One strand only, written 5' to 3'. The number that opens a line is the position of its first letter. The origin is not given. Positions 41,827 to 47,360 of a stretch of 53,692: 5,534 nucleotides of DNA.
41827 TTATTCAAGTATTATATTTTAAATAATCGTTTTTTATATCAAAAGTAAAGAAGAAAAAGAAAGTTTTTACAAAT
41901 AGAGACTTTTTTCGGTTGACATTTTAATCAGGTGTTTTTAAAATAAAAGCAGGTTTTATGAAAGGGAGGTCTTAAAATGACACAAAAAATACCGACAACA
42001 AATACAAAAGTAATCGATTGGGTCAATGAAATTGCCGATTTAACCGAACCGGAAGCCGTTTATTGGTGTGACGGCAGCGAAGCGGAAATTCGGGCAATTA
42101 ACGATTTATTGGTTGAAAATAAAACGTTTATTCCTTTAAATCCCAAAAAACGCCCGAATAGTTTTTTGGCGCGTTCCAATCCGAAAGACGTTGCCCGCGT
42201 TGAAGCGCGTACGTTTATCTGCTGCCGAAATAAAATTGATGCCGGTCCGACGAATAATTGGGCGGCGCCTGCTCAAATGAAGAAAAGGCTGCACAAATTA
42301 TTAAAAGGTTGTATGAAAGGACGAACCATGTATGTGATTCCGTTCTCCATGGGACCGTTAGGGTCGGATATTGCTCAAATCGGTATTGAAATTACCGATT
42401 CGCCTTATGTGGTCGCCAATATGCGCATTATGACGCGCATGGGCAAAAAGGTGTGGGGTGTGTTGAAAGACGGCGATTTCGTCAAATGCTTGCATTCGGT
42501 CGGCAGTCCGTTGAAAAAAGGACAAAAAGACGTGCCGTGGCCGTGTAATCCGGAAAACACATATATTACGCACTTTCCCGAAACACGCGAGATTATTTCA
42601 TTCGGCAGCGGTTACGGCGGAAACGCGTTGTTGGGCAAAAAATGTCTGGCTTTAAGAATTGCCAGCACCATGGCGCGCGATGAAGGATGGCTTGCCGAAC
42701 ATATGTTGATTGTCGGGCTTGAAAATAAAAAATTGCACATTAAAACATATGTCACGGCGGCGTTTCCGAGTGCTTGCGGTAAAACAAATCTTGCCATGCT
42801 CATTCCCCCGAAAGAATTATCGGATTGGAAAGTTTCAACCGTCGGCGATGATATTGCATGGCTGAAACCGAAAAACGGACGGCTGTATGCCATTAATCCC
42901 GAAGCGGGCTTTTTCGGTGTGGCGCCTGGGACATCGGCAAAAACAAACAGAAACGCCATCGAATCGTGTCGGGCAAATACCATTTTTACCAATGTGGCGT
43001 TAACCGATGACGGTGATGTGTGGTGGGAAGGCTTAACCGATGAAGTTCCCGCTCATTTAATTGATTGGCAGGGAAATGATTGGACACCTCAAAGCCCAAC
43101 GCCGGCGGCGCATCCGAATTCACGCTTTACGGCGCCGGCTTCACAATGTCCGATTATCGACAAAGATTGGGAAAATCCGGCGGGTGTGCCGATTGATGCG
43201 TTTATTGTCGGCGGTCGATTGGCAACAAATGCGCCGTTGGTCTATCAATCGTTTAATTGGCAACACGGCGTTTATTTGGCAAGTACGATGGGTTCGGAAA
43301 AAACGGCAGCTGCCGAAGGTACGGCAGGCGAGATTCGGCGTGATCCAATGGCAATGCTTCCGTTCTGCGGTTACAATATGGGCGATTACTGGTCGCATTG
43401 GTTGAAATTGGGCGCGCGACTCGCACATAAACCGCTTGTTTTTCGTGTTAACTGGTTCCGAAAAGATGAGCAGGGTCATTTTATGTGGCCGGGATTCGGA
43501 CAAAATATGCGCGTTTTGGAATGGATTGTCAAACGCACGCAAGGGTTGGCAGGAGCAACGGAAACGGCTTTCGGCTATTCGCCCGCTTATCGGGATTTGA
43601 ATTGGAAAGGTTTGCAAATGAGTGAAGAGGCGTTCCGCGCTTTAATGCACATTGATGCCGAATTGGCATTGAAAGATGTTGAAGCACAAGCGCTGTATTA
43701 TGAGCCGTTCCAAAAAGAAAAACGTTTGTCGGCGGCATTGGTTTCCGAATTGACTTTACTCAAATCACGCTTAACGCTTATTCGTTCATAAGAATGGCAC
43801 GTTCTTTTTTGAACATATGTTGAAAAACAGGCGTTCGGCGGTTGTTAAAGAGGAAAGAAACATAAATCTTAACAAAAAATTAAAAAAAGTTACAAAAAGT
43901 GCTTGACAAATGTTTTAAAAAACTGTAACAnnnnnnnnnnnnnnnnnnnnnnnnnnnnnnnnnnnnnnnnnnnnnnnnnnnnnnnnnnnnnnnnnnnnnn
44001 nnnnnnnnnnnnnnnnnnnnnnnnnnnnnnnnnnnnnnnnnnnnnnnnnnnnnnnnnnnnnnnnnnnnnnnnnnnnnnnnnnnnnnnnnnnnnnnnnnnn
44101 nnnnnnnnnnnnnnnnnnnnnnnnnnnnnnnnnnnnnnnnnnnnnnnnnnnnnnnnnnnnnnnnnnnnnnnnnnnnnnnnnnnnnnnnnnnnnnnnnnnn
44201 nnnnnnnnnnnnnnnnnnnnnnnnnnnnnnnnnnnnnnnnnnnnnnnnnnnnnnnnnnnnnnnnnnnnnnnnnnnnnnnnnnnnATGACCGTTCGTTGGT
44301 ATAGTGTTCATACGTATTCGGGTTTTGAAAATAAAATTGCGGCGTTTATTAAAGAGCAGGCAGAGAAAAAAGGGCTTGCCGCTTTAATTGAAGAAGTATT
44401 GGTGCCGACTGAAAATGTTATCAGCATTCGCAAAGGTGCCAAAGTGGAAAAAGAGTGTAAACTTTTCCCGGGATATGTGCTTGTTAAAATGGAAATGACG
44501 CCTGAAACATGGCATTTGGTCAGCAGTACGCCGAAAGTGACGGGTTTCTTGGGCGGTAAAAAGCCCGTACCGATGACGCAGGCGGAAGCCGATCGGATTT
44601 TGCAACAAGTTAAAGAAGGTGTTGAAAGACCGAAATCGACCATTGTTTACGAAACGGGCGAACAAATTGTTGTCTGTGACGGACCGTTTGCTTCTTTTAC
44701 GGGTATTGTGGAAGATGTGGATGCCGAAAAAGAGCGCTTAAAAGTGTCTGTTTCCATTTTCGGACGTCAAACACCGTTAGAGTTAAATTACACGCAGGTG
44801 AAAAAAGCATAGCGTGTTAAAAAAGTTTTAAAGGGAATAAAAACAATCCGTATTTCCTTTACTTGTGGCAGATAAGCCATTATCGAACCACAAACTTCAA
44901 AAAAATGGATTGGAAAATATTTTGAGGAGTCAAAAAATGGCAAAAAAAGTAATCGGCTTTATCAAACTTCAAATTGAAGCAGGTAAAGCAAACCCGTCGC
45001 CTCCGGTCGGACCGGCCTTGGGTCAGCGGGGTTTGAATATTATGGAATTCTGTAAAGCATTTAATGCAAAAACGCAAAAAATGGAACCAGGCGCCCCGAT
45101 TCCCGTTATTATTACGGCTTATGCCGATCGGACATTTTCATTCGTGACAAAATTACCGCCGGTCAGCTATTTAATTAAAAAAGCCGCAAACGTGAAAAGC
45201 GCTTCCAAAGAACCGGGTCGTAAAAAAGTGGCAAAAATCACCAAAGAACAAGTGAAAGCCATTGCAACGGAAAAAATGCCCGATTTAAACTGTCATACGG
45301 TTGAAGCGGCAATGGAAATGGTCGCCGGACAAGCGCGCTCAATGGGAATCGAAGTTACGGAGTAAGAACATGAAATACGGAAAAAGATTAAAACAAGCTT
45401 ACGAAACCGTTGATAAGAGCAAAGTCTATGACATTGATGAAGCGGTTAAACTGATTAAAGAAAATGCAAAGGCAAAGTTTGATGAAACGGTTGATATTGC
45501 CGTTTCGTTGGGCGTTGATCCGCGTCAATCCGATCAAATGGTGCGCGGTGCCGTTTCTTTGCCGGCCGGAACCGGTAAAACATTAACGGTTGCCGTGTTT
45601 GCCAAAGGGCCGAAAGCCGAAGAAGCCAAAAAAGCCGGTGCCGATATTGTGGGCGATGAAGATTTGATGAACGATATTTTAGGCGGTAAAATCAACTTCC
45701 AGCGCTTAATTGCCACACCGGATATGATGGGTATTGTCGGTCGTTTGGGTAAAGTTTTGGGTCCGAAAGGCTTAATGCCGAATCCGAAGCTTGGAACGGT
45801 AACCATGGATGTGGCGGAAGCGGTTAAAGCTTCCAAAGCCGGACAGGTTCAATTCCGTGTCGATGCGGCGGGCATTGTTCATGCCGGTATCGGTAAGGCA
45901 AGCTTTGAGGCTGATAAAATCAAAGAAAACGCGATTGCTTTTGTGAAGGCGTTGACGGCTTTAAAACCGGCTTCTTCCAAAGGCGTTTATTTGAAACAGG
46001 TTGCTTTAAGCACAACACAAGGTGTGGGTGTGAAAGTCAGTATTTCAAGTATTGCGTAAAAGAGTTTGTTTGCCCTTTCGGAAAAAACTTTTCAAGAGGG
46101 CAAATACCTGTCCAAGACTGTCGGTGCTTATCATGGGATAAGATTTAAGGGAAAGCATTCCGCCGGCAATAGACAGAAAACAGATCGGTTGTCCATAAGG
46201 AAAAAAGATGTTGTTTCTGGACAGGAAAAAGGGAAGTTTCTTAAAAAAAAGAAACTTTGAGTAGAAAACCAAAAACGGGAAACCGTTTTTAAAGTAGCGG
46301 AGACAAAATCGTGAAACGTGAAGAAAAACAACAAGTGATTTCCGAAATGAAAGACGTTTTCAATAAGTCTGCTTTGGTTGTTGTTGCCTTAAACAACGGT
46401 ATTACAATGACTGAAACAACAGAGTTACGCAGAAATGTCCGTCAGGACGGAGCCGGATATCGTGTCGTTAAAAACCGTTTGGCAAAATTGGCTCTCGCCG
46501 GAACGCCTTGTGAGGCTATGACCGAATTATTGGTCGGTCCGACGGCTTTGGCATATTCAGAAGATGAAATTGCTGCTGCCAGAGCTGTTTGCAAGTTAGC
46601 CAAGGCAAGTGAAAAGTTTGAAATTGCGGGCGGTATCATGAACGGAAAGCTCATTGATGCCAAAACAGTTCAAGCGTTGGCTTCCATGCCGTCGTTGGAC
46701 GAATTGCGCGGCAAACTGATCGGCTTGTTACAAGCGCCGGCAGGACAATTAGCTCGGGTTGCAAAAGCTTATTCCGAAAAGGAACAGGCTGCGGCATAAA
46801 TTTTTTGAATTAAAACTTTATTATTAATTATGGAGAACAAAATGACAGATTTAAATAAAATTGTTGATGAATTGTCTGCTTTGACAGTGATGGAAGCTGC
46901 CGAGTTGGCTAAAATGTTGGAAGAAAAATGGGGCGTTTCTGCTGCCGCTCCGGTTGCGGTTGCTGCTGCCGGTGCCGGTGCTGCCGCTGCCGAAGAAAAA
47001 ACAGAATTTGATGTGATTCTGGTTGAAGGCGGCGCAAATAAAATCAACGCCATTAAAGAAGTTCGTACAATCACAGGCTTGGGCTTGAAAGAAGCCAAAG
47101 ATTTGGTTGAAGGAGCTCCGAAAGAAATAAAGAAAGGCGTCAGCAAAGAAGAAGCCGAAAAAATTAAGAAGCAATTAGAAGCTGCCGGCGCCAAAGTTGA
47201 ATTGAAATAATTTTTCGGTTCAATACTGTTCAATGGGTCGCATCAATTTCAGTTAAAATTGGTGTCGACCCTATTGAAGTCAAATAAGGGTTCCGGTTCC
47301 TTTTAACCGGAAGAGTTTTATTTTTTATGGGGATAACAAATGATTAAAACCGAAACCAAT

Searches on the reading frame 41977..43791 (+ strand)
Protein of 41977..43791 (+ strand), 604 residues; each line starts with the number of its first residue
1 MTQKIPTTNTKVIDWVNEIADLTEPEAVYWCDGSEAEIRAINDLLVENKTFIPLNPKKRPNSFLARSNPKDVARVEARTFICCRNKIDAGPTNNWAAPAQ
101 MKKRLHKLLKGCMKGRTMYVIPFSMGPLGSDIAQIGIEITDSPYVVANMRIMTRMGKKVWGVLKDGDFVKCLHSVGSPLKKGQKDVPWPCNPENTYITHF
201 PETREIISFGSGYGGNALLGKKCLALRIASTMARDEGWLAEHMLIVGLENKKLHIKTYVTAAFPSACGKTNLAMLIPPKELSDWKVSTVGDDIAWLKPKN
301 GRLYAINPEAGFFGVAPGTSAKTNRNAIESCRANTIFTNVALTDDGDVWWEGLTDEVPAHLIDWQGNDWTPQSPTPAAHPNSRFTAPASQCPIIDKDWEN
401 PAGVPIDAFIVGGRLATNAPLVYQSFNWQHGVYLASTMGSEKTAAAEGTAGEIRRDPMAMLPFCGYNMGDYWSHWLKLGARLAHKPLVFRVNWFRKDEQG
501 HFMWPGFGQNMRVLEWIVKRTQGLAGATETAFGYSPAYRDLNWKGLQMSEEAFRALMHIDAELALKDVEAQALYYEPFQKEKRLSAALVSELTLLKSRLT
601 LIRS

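Call 19: search_protein_families(library=pfam, proteins=[window:41977-43791:+], max_evalue=0.00001)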
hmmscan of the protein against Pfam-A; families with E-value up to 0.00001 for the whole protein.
window:41977-43791:+ (604 aa): 2 families
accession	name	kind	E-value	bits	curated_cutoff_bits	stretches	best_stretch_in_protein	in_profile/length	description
PF00821.23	PEPCK_GTP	-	3.2e-157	523.3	23.8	1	238-597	1-356/357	Phosphoenolpyruvate carboxykinase C-terminal P-loop domain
PF17297.7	PEPCK_N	-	9.6e-103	342.9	23.8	1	14-234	1-218/218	Phosphoenolpyruvate carboxykinase N-terminal domain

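Call 63: search_protein_families(library=pfam, proteins=[L017:12390-14552:+], max_evalue=0.01)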
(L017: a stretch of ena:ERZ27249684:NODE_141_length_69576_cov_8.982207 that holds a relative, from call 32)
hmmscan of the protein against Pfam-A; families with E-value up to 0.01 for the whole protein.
L017:12390-14552:+ (720 aa): 0 families

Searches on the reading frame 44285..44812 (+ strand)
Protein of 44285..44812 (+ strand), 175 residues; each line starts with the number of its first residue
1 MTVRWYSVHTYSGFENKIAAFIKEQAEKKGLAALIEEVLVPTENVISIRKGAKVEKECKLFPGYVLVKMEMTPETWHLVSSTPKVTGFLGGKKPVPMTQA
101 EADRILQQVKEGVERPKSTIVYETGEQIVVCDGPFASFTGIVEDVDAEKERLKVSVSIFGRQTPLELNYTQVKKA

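Call 19: search_protein_families(library=pfam, proteins=[window:44285-44812:+], max_evalue=0.00001)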
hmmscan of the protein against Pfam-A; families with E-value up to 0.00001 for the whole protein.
window:44285-44812:+ (175 aa): 1 family
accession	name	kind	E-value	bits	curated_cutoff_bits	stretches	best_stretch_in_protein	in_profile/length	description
PF02357.24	NusG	-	4.6e-28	98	22.2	1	4-106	2-93/93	Transcription termination factor nusG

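Call 63: search_protein_families(library=pfam, proteins=[L017:12390-14552:+], max_evalue=0.01)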
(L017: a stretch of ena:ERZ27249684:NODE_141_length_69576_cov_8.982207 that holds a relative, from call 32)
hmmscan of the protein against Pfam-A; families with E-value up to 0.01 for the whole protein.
L017:12390-14552:+ (720 aa): 0 families

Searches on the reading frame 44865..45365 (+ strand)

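Call 19: search_protein_families(library=pfam, proteins=[window:44865-45365:+], max_evalue=0.00001)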
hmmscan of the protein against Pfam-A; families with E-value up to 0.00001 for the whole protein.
window:44865-45365:+ (166 aa): 2 families
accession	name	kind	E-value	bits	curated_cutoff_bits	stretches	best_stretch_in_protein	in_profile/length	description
PF03946.19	Ribosomal_L11_N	-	5.4e-30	103.4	32.9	1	33-91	1-58/58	Ribosomal protein L11, N-terminal domain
PF00298.24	Ribosomal_L11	-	4.9e-27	94.6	21.4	1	96-164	1-69/69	Ribosomal protein L11, RNA binding domain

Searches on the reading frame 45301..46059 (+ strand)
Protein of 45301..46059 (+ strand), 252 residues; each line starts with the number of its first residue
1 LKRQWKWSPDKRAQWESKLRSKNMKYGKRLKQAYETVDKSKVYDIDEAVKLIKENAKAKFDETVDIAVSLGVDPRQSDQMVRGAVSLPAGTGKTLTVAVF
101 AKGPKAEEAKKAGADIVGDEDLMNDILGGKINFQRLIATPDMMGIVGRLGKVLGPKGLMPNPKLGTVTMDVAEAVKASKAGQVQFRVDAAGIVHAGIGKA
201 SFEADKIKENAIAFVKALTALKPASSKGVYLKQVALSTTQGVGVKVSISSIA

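Call 19: search_protein_families(library=pfam, proteins=[window:45301-46059:+], max_evalue=0.00001)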
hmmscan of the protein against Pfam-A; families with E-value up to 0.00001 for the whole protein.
window:45301-46059:+ (252 aa): 1 family
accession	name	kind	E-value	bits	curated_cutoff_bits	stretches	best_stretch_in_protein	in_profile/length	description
PF00687.26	Ribosomal_L1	-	7.7e-66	221.9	32.2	1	52-242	1-198/198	Ribosomal protein L1p/L10e family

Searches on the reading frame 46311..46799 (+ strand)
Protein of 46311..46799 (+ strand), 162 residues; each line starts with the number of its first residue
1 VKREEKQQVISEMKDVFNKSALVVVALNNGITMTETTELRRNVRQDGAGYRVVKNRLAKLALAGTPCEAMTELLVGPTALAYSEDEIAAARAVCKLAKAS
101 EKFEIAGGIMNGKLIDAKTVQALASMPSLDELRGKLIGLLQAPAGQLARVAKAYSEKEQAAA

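Call 19: search_protein_families(library=pfam, proteins=[window:46311-46799:+], max_evalue=0.00001)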
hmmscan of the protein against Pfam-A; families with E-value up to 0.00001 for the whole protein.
window:46311-46799:+ (162 aa): 1 family
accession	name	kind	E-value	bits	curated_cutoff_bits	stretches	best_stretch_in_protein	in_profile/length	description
PF00466.25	Ribosomal_L10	-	9.5e-24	83.8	22.8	1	1-96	1-98/100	Ribosomal protein L10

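Call 63: search_protein_families(library=pfam, proteins=[L017:12390-14552:+], max_evalue=0.01)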
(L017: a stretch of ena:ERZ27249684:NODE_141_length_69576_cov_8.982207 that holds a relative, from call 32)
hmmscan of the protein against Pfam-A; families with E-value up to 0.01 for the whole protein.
L017:12390-14552:+ (720 aa): 0 families

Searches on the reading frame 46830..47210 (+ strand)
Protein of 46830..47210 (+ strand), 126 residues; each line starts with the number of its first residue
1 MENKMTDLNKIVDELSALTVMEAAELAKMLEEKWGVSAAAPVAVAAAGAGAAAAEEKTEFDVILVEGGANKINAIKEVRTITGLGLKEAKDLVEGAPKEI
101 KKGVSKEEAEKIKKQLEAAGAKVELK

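Call 19: search_protein_families(library=pfam, proteins=[window:46830-47210:+], max_evalue=0.00001)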
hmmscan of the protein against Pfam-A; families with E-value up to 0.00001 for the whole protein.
window:46830-47210:+ (126 aa): 2 families
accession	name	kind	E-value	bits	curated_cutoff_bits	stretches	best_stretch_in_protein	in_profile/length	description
PF00542.24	Ribosomal_L12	-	2.3e-30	105.1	25.9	1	60-126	1-67/67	Ribosomal protein L7/L12 C-terminal domain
PF16320.10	Ribosomal_L12_N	-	2.8e-20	72.2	25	1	9-54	3-48/48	Ribosomal protein L7/L12 dimerisation domain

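Call 31: list_cluster_members(proteins=[window:46830-47210:+, window:44285-44812:+, window:46311-46799:+, window:16606-18537:+, window:41977-43791:+, window:33119-34165:-, window:32145-33107:-, window:3457-5607:+])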
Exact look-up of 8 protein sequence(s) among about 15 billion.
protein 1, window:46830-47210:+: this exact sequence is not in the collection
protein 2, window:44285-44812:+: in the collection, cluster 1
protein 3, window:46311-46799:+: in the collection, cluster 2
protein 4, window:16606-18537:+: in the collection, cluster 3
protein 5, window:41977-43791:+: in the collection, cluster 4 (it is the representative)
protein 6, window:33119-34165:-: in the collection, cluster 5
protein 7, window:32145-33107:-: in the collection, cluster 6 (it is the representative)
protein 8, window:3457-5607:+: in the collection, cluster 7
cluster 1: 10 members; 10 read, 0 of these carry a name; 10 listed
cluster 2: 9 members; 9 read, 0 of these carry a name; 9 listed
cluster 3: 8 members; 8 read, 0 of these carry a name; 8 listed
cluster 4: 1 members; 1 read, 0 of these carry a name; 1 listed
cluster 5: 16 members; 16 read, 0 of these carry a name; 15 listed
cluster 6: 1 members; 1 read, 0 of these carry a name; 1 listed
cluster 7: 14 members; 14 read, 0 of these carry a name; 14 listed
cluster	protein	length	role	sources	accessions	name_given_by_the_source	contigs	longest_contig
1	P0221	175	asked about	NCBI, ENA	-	-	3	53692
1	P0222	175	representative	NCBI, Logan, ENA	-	-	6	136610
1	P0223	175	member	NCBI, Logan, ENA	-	-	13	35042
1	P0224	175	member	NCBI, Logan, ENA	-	-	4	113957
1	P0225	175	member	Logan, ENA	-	-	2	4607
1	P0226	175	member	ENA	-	-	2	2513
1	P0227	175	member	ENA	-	-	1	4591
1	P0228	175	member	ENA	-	-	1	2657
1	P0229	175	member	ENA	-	-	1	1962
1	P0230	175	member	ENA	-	-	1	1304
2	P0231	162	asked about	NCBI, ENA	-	-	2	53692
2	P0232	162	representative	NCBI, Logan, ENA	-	-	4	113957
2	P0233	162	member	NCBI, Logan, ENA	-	-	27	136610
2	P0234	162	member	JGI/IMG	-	-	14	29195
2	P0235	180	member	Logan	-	-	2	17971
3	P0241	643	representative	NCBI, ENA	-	-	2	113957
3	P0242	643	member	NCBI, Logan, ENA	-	-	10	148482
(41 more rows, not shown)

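Call 32: find_encoding_contigs(protein=P0242, flank=10000, max_places=10)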
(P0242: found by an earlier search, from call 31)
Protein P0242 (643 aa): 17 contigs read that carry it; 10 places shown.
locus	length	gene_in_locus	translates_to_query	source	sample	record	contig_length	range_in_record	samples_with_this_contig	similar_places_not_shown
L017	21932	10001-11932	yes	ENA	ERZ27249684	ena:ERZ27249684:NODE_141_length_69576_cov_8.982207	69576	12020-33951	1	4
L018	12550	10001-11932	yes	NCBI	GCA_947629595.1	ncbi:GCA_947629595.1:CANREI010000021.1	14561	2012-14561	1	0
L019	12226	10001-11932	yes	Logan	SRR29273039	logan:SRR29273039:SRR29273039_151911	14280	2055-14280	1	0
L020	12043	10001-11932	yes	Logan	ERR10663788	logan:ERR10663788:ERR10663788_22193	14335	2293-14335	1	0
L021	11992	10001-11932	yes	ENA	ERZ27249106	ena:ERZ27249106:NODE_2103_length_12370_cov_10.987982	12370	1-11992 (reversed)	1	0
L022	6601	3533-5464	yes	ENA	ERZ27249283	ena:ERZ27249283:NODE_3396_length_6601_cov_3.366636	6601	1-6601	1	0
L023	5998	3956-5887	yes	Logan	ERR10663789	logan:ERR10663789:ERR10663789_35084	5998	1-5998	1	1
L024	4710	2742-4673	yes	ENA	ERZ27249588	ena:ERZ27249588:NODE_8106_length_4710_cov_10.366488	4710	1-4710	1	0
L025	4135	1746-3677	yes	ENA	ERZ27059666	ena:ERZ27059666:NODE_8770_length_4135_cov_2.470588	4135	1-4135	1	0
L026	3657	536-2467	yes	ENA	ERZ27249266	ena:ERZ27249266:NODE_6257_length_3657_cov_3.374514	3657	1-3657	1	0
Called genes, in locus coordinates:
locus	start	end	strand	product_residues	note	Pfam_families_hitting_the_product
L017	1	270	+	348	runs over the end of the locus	PF18306:LDcluster4 (faint), PF03641:Lysine_decarbox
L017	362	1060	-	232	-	PF00072:Response_reg, PF00486:Trans_reg_C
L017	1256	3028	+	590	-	PF00512:HisKA, PF02518:HATPase_c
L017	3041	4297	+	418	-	PF00497:SBP_bac_3 (faint)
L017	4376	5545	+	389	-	-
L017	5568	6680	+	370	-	PF02405:MlaE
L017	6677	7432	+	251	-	PF00005:ABC_tran, PF13304:AAA_21 (weak)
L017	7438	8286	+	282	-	PF02470:MlaD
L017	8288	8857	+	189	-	PF03886:ABC_trans_aux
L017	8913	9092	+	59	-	-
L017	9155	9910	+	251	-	-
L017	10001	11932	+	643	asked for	PF02824:TGS, PF07973:tRNA_SAD, PF00587:tRNA-synt_2b, PF03129:HGTP_anticodon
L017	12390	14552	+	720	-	-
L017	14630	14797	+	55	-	-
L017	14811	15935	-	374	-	PF00149:Metallophos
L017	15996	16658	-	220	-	-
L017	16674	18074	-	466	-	PF13426:PAS_9 (weak), PF00512:HisKA, PF02518:HATPase_c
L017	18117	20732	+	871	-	PF01624:MutS_I, PF05188:MutS_II, PF05192:MutS_III, PF05190:MutS_IV, PF00488:MutS_V, PF27441:MutS_C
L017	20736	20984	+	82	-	-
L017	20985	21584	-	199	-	PF09335:VTT_dom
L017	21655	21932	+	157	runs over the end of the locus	-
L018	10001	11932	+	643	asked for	PF02824:TGS, PF07973:tRNA_SAD, PF00587:tRNA-synt_2b, PF03129:HGTP_anticodon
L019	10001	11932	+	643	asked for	PF02824:TGS, PF07973:tRNA_SAD, PF00587:tRNA-synt_2b, PF03129:HGTP_anticodon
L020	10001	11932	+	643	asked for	PF02824:TGS, PF07973:tRNA_SAD, PF00587:tRNA-synt_2b, PF03129:HGTP_anticodon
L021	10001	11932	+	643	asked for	PF02824:TGS, PF07973:tRNA_SAD, PF00587:tRNA-synt_2b, PF03129:HGTP_anticodon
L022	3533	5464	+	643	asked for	PF02824:TGS, PF07973:tRNA_SAD, PF00587:tRNA-synt_2b, PF03129:HGTP_anticodon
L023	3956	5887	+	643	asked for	PF02824:TGS, PF07973:tRNA_SAD, PF00587:tRNA-synt_2b, PF03129:HGTP_anticodon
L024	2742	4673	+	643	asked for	PF02824:TGS, PF07973:tRNA_SAD, PF00587:tRNA-synt_2b, PF03129:HGTP_anticodon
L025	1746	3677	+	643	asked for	PF02824:TGS, PF07973:tRNA_SAD, PF00587:tRNA-synt_2b, PF03129:HGTP_anticodon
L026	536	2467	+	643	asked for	PF02824:TGS, PF07973:tRNA_SAD, PF00587:tRNA-synt_2b, PF03129:HGTP_anticodon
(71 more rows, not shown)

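Call 63: search_protein_families(library=pfam, proteins=[L017:12390-14552:+], max_evalue=0.01)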
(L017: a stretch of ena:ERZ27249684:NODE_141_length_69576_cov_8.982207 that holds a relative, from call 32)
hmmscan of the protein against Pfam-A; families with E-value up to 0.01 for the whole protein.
L017:12390-14552:+ (720 aa): 0 families

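Call 74: find_encoding_contigs(protein=P0241, flank=10000, max_places=6)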
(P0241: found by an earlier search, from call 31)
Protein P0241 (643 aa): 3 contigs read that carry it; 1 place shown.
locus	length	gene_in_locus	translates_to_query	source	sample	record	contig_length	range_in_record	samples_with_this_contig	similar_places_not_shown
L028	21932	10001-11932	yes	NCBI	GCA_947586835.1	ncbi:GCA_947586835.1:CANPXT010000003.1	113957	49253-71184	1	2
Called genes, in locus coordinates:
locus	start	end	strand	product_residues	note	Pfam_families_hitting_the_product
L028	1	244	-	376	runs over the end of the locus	PF00534:Glycos_transf_1, PF13692:Glyco_trans_1_4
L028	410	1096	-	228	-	PF00072:Response_reg, PF00486:Trans_reg_C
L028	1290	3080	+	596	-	PF00512:HisKA, PF02518:HATPase_c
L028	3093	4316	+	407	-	PF00497:SBP_bac_3 (faint)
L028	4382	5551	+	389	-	-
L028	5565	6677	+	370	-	PF02405:MlaE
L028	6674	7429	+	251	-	PF00005:ABC_tran, PF13304:AAA_21 (weak)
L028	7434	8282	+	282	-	PF02470:MlaD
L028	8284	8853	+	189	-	PF03886:ABC_trans_aux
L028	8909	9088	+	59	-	-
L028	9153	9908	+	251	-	-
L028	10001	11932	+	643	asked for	PF02824:TGS, PF07973:tRNA_SAD, PF00587:tRNA-synt_2b, PF03129:HGTP_anticodon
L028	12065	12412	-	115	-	PF00376:MerR (weak), PF13411:MerR_1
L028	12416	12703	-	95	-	PF00216:Bac_DNA_binding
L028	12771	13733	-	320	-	PF00108:Thiolase_N (weak), PF08545:ACP_syn_III, PF08541:ACP_syn_III_C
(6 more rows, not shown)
